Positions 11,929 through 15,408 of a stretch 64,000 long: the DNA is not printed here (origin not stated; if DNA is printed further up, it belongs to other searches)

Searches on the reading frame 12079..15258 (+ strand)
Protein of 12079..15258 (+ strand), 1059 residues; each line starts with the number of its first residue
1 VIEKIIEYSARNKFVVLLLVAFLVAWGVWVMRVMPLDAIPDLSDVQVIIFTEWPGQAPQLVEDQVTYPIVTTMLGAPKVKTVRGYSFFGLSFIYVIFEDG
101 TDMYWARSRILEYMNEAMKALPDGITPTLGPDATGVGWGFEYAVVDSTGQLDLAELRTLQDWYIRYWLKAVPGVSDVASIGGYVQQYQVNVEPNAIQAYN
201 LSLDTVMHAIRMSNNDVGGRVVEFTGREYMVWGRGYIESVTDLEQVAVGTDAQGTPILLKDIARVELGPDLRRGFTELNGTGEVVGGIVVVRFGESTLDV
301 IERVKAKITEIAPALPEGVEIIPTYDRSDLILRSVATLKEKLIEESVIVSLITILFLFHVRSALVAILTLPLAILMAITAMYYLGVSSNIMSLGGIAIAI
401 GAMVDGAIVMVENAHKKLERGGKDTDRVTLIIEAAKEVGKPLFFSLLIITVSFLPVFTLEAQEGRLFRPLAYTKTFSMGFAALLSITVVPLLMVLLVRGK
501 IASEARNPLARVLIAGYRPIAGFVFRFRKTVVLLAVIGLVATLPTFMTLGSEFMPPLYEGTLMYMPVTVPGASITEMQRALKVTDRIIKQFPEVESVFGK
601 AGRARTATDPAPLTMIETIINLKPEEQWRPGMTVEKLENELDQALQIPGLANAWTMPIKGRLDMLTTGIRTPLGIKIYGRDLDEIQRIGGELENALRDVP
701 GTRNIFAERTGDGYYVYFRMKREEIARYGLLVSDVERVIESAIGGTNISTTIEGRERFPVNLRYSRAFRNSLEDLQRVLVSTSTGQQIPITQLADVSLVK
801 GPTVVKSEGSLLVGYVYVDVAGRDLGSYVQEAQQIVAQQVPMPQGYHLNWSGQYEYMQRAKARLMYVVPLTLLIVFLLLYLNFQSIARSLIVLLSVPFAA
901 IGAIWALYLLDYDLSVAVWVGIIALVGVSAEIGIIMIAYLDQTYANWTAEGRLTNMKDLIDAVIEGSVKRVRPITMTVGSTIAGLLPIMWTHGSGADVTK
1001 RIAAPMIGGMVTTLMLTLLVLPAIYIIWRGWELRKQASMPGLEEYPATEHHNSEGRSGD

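Call 49: search_protein_families(library=pfam, proteins=[window:12079-15258:+], max_evalue=0.0001)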
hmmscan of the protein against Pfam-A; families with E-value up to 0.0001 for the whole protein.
window:12079-15258:+ (1059 aa): 1 family
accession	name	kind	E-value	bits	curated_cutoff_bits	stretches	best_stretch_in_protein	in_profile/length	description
PF00873.25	ACR_tran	-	1.3e-235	785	28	1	6-1027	2-1019/1021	AcrB/AcrD/AcrF family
